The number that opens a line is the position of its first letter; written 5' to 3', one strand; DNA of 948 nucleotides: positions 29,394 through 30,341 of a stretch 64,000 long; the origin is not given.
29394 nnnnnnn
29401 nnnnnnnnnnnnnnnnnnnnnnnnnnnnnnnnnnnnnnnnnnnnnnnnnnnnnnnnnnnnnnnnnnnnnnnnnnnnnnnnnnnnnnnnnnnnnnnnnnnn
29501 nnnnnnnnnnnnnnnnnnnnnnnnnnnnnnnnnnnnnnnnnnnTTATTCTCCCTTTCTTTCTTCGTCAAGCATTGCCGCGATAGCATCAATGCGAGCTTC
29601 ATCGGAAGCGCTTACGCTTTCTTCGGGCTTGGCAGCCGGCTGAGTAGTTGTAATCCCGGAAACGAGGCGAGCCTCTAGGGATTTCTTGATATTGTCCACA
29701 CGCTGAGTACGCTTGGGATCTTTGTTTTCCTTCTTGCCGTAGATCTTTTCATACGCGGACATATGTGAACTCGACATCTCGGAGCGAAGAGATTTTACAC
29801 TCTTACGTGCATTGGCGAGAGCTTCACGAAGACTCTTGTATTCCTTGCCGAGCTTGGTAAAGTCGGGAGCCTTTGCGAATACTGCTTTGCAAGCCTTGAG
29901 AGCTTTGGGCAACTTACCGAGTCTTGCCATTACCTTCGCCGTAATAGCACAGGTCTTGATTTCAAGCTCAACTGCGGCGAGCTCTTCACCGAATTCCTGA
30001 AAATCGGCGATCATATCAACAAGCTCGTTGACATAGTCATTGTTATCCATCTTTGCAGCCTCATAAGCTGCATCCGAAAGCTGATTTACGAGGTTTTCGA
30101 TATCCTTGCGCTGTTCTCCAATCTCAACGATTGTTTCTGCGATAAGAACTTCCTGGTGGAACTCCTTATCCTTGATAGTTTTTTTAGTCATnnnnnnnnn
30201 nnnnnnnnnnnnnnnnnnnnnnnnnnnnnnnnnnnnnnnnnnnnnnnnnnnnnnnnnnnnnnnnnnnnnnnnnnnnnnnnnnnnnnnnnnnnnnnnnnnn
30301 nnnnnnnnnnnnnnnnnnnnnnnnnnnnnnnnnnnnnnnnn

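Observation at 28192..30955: Bacterial ESCRT-III-like pair next to a Vps4/katanin-type AAA+ ATPase, with MIM-like C-terminal motifs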

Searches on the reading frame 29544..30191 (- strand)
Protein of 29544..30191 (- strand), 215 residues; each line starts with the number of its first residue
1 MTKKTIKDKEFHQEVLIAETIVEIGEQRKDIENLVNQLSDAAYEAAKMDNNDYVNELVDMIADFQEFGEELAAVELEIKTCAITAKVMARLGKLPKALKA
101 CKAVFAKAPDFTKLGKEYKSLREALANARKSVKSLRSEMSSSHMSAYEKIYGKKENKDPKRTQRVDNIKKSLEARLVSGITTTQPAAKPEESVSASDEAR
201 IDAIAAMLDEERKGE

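Call 4: search_protein_families(library=pfam, proteins=[window:29544-30191:-], max_evalue=0.1)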
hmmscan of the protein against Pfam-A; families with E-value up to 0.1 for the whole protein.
window:29544-30191:- (215 aa): 7 families
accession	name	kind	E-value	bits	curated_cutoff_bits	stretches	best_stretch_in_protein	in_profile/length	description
PF06818.20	Fez1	-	0.00079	20.4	34.4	1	47-211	23-148/199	Fez1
PF25802.1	WWC1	-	0.0065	16.8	27.8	1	23-143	12-132/135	WWC1-like, helical hairpin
PF08491.16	SE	-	0.038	13.5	20.1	1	3-70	161-228/276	Squalene epoxidase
PF04168.17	Alpha-E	-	0.059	13.5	20.8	0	117-174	76-131/294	A predicted alpha-helical domain with a conserved ER motif.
PF25366.1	RUFY4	-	0.067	14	27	0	112-155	19-62/90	RUFY4-like domain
PF19084.5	DUF5775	-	0.073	13.8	28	0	162-212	32-77/81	Family of unknown function (DUF5775)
PF09969.14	DUF2203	-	0.079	14.1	24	0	17-82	15-80/122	Uncharacterized conserved protein (DUF2203)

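Call 8: search_protein_families(library=ncbifam, proteins=[window:29544-30191:-], max_evalue=0.01)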
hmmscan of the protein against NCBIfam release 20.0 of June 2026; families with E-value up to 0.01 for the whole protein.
window:29544-30191:- (215 aa): 0 families

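Call 9: search_protein_families(library=padloc, proteins=[window:29544-30191:-], max_evalue=0.01)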
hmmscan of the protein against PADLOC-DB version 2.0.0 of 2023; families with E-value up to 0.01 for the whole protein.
window:29544-30191:- (215 aa): 1 family
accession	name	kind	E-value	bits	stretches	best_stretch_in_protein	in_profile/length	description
PDLC00174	HamB1|HamB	-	0.0018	14.1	1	41-214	966-1136/1163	DEAD-box helicase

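Call 16: find_homologous_proteins(query=window:29544-30191:-, max_evalue=0.001)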
Query window:29544-30191:- (215 aa): 15 proteins with E <= 0.001 among 761 candidates.
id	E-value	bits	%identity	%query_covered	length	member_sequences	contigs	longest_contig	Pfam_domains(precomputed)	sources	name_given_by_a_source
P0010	9.2e-126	435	99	100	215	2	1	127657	-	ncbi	-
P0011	2.7e-104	365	83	96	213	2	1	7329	-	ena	-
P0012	2.3e-100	352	81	98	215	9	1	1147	-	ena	-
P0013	3.6e-99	348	82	98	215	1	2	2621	-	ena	-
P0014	3.3e-94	332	75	97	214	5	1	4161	-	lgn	-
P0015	3.2e-93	329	78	98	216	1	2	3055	-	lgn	-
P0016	2.8e-92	326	75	100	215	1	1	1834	-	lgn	-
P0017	1.0e-91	324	76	97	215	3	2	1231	-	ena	-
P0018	8.4e-91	321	76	97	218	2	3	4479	-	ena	-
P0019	4.7e-90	319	75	97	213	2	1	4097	-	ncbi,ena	-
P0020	4.9e-90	319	74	97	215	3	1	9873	-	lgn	-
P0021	1.7e-89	317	71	100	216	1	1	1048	-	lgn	-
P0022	1.1e-81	291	72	98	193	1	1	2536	-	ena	-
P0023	1.4e-48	184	49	95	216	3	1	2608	-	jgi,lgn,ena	jgi:hypothetical protein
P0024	1.8e-4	40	43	25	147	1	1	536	-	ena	-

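Call 18: search_solved_structures(query=A2, max_evalue=10, show_alignments=3)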
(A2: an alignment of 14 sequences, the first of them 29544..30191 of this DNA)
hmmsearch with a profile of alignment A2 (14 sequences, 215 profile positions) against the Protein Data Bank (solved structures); distinct sequences matched with E-value up to 10: 5.
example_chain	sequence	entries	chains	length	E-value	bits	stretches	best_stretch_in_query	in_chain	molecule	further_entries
7vg7_B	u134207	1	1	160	0.0082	19.1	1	90-145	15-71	Uteroglobin,PB1m6A9 peptide,Uteroglobin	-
7vf3_B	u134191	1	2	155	0.016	18.1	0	90-144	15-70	Uteroglobin,PB1m7 peptide,Uteroglobin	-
8a3k_UNK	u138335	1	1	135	0.063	16.2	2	21-81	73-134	sc-apCC-4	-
6bka_A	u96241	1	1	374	1.5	11.7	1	84-157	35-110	Nitronate monooxygenase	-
8g9j_A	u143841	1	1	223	1.5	11.7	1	18-71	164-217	THR1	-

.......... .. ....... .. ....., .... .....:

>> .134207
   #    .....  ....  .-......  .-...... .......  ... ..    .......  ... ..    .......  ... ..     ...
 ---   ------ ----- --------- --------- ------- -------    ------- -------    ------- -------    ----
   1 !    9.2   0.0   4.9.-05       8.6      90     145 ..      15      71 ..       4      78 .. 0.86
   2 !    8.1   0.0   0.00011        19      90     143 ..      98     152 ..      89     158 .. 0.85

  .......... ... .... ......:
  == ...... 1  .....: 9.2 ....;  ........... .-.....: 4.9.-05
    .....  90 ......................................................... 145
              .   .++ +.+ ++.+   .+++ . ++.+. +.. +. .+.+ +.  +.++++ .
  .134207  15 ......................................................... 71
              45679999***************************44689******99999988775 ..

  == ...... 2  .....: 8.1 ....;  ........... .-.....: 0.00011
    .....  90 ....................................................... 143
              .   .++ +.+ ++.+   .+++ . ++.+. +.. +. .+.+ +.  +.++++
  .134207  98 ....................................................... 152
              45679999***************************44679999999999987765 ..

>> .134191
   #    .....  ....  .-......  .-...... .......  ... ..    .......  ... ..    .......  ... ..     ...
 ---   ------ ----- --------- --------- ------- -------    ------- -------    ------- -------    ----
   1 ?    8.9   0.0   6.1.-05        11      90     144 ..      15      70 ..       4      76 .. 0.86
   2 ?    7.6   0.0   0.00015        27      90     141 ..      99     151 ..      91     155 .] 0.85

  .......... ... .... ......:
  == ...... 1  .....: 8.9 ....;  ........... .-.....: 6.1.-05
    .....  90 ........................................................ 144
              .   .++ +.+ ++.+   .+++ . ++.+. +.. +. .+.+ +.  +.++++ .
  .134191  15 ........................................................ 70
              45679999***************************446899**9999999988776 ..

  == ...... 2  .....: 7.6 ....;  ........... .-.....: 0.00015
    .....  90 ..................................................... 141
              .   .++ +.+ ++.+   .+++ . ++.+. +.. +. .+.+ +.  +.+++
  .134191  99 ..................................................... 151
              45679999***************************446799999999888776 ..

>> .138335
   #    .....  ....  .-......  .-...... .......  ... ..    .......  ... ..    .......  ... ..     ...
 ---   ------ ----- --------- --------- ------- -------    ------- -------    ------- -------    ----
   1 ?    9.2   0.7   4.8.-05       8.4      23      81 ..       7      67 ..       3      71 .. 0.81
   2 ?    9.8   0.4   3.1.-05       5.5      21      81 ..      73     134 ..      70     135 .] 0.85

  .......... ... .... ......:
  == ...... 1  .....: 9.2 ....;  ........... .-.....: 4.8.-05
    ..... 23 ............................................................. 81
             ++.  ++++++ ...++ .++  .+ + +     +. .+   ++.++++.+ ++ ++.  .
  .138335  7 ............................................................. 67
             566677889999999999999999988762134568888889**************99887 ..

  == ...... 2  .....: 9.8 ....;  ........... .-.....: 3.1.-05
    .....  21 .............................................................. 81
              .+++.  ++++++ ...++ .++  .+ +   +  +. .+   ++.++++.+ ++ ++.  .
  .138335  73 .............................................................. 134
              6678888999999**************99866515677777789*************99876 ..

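Call 34: find_related_loci(query=A4, collection=genome_contigs, flank=10000)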
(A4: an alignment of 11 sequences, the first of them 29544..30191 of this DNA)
Query A4 (215 aa) in genome_contigs; peptide patterns used: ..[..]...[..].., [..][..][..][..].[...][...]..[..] (x = any residue, [..] = any of these).
53 stretches matched a pattern; 4 encode a relative of the query (tblastn E <= 1e-3); 4 distinct loci.
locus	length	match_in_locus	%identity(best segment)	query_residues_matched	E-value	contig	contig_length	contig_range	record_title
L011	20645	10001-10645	99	1-215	2e-141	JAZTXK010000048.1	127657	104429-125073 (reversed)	MAG: Eubacteriales bacterium isolate T1900045330_YK20190019.MAGScoT_cleanbin_000010 SGB_6514_k141_2671329, whole genome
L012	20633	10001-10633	81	4-213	2e-112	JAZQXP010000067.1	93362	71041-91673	MAG: Eubacteriales bacterium isolate T1900045161_TC20190155.MAGScoT_cleanbin_000078 SGB_5076_k141_1513344, whole genome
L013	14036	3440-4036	30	17-212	8e-25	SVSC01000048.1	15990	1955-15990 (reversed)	MAG: Oscillospiraceae bacterium isolate SIG659 NODE_64448_length_15990_cov_1.398853, whole genome shotgun sequence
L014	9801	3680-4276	32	17-212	7e-22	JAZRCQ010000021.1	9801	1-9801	MAG: Eubacteriales bacterium isolate T1900045512_YK20190206.MAGScoT_cleanbin_000030 SGB_7573_k141_1913390, whole genome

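Call 46: search_solved_structures(query=A6, max_evalue=10, show_alignments=3)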
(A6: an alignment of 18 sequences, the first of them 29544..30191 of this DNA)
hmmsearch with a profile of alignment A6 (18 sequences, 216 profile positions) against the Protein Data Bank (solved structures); distinct sequences matched with E-value up to 10: 14.
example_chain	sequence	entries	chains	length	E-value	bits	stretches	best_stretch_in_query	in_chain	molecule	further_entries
3m91_A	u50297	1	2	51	0.021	17.6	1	100-139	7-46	Proteasome-associated ATPase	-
3m9h_A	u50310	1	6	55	0.023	17.4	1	100-139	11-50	Proteasome-associated ATPase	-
5nen_A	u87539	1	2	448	0.039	16.7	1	11-86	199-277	Lipase C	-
3upv_A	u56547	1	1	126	0.1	15.3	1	83-113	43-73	Heat shock protein STI1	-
2gs8_A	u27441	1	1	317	0.14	14.9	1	72-118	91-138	mevalonate pyrophosphate decarboxylase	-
6e9r_B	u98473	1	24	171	0.16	14.7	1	9-82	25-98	DHF46 filament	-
3m9b_A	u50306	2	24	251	0.25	14.1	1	100-140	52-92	Proteasome-associated ATPase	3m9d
4hqd_A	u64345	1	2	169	0.73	12.6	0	39-65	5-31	Engineered Protein OR265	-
7ljf_A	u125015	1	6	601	0.73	12.6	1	100-140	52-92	AAA ATPase forming ring-shaped complexes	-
7px9_A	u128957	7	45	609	0.74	12.5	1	100-140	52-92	AAA ATPase forming ring-shaped complexes | Proteasome-associated ATPase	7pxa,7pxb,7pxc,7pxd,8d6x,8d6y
8a3k_UNK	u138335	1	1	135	0.75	12.5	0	23-115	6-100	sc-apCC-4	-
5mgx_E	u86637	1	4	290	1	12.1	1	59-114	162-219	Peptidyl-prolyl cis-trans isomerase FKBP8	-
8qae_A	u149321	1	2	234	1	12.1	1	24-141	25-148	sc-apCC-6-SLLA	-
5le2_A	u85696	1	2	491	1.4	11.6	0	24-66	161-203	DDD_D12_15_D12_15_D12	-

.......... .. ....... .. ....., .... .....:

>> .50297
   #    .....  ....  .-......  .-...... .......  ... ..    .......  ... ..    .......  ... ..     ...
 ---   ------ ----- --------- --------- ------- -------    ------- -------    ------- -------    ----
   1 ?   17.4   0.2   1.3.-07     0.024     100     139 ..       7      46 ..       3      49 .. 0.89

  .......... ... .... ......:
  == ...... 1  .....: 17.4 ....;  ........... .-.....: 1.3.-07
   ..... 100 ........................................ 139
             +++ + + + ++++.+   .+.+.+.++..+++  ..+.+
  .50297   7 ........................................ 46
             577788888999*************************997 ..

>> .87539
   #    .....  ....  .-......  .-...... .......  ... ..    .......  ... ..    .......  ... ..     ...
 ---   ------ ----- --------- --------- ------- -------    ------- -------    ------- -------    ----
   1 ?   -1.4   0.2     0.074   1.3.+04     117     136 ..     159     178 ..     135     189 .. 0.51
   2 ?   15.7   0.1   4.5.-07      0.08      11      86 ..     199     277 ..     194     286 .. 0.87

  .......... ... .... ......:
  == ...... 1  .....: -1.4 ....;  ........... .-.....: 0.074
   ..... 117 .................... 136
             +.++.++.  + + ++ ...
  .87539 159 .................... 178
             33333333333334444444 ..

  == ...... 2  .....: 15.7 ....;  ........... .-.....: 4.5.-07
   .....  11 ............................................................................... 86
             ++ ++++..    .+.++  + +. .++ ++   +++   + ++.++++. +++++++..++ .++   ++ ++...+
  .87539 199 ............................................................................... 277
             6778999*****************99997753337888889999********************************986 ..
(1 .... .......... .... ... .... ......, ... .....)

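Call 56: predict_structure(alignment_id=A2)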
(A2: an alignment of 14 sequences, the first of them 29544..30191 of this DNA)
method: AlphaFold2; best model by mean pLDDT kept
length: 215 residues; sequences in the alignment: 14
mean_pLDDT: 67.3   pTM: 0.47
mean pLDDT of the five models: 67.3, 61.7, 60.5, 59.5, 58.8
residues with pLDDT >= 90: 8; 70-90: 112; 50-70: 40; < 50: 55
segments of 3 or more residues with pLDDT < 50: 108-115, 131-156, 181-190
pLDDT, mean of each block of 10 residues (from residue 1): 66 75 83 90 89 86 83 76 70 62 52 49 51 38 42 52 85 75 41 69 82 61
secondary structure, 60 per line:
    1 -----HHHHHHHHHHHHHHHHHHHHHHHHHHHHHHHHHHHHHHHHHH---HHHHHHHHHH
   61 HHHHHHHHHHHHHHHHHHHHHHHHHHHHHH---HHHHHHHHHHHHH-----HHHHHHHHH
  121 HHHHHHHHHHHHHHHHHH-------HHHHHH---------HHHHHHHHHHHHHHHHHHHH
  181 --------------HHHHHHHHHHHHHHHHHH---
elements in order: H6-47 H51-90 H94-106 H112-138 H146-151 H161-180 H195-212

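Call 58: fold_search(model_id=the predicted structure, library=pdb)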
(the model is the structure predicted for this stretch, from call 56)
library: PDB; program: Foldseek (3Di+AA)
matches with E <= 10: 202; with E <= 0.001: 0
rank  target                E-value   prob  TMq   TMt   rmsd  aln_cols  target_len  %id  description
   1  7zcg_B                3.6e-01  0.98  0.41  0.58  28.3       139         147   12  CHMP2A-CHMP3 heterodimer (430 Angstrom diameter) (released 2023-01-18)
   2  7zcg_A                4.0e-01  0.93  0.35  0.47  32.0       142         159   18  CHMP2A-CHMP3 heterodimer (430 Angstrom diameter) (released 2023-01-18)
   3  7abk                  6.7e-01  0.47  0.31  0.34  48.9       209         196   16  Helical structure of PspA (released 2021-08-04)
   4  8v2q_A                7.5e-01  0.15  0.19  0.22  41.7       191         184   12  CHMP1B/IST1 ssRNA bound copolymer (released 2024-11-27)
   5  8qfv                  9.5e-01  0.12  0.17  0.17  50.4       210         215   16  305A Vipp1 helical tubes in the presence of EPL (released 2024-09-11)
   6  8cqn_A                1.0e+00  0.54  0.33  0.38  47.6       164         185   16  Crystal structure of Borrelia burgdorferi paralogous family 12 outer surface protein BBK01 (released 2024-03-13)
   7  8qhx                  1.1e+00  0.30  0.29  0.32  54.2       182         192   15  280A Vipp1 H1-6 helical tubes in the presence of EPL (released 2024-09-18)
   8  9hzm_0                1.2e+00  0.38  0.33  0.37  51.1       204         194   15  235 A SynPspA H1-5 rod after incubation with EPL (released 2025-08-13)
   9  6tz5_AA               1.2e+00  0.30  0.29  0.34  40.4       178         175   12  CryoEM reconstruction of membrane-bound ESCRT-III filament composed of CHMP1B+IST1 (left-handed) (released 2020-04-08)
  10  8qbw                  1.3e+00  0.30  0.30  0.29  49.6       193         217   14  Cryo-EM structure of Vipp1-deltaH6_aa1-219 helical filament with lattice 3 (Vipp1-deltaH6_L3) (released 2024-09-11)
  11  7o3w_A                1.3e+00  0.08  0.15  0.15  44.4       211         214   14  Structural basis for VIPP1 oligomerization and maintenance of thylakoid membrane integrity (released 2021-06-30)
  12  8cqo_A                1.5e+00  0.41  0.33  0.38  49.1       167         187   18  Crystal structure of Borrelia burgdorferi paralogous family 12 outer surface protein BBK01 (Se-Met data) (released 2024-03-13)
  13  9eom                  1.5e+00  0.16  0.24  0.24  53.9       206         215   14  250A Vipp1 dL10Ala helical tubes in the presence of EPL (released 2024-10-16)
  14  9ftl_a                1.5e+00  0.15  0.27  0.30  42.5       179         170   14  Asgard ESCRT-IIIB filament structure (released 2025-04-16)
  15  6tz9_A                1.6e+00  0.54  0.31  0.40  29.4       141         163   12  CryoEM reconstruction of membrane-bound ESCRT-III filament composed of CHMP1B only (released 2020-04-08)
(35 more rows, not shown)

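Call 80: search_protein_families(library=pfam, alignment_id=A6, max_evalue=10)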
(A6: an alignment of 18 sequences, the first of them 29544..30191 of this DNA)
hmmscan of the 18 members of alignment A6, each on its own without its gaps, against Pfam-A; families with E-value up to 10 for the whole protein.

A. member 1, window:29544-30191:- (215 aa): 16 families
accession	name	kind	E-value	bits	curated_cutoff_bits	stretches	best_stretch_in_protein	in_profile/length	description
PF06818.20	Fez1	-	0.00079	20.4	34.4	1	47-211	23-148/199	Fez1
PF25802.1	WWC1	-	0.0065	16.8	27.8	1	23-143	12-132/135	WWC1-like, helical hairpin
PF08491.16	SE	-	0.038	13.5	20.1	1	3-70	161-228/276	Squalene epoxidase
PF04168.17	Alpha-E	-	0.059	13.5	20.8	1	117-174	76-131/294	A predicted alpha-helical domain with a conserved ER motif.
PF25366.1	RUFY4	-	0.067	14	27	1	112-155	19-62/90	RUFY4-like domain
PF19084.5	DUF5775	-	0.073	13.8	28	1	162-212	32-77/81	Family of unknown function (DUF5775)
PF09969.14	DUF2203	-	0.079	14.1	24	1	17-82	15-80/122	Uncharacterized conserved protein (DUF2203)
PF08010.17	Phage_30_3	-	0.13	12.6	36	1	73-157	36-120/138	Bacteriophage protein GP30.3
PF13339.11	AATF-Che1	-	0.2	12.6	24.7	1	96-167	27-111/137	Apoptosis antagonizing transcription factor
PF16763.10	Spidroin_N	-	0.23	11.9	27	1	17-64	69-119/125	Major ampullate spidroin 1, spider silk protein 1, N-term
PF06133.16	Com_YlbF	-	0.39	11.7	23.9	1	96-151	19-74/105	Control of competence regulator ComK, YlbF/YmcA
PF09805.14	Nop25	-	0.48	11.4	22.5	1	119-199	43-127/138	Nucleolar protein 12 (25kDa)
PF10593.14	Z1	-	0.66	9.9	25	1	120-176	45-101/228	Z1 domain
PF03961.19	FapA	-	0.74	9.8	31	1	112-172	159-222/272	Flagellar Assembly Protein A beta solenoid domain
PF16752.10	TBCC_N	-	1.5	9.6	27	1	8-67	22-77/115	Tubulin-specific chaperone C N-terminal domain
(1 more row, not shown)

B. families by the number of members that match (of 18 scanned): 87 families (the first 25 are shown)
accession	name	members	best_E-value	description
PF09969.14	DUF2203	7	0.068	Uncharacterized conserved protein (DUF2203)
PF06818.20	Fez1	4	0.00079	Fez1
PF05859.17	Mis12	4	0.018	Mis12 protein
PF03961.19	FapA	4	0.19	Flagellar Assembly Protein A beta solenoid domain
PF07373.16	CAMP_factor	3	0.034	CAMP factor (Cfa)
PF07765.17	KIP1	3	0.037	KIP1-like protein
PF06133.16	Com_YlbF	3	0.038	Control of competence regulator ComK, YlbF/YmcA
PF19084.5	DUF5775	3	0.041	Family of unknown function (DUF5775)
PF04168.17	Alpha-E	3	0.059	A predicted alpha-helical domain with a conserved ER motif.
PF15306.11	LIN37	2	0.012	LIN37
PF25366.1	RUFY4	2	0.031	RUFY4-like domain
PF07464.16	ApoLp-III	2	0.048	Apolipophorin-III precursor (apoLp-III)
PF23735.1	KIF9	2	0.058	Kinesin-like protein KIF9 domain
PF04353.18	Rsd_AlgQ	2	0.063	Regulator of RNA polymerase sigma(70) subunit, Rsd/AlgQ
PF01544.23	CorA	2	0.27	CorA-like Mg2+ transporter protein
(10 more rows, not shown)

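Call 89: find_related_loci(query=A6, collection=viral_contigs, flank=10000)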
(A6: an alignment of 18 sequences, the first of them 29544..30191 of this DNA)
Query A6 (215 aa) in viral_contigs; peptide patterns used: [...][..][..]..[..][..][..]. (x = any residue, [..] = any of these).
600 stretches matched a pattern, but none encodes a relative of the query by tblastn (E <= 1e-3).

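Call 91: search_dna_similar(query=window:29544-30191:-, collection=plasmids, mode=protein, max_evalue=0.001, max_rows=10)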
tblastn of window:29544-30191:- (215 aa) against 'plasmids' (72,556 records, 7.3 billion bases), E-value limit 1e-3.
No match.
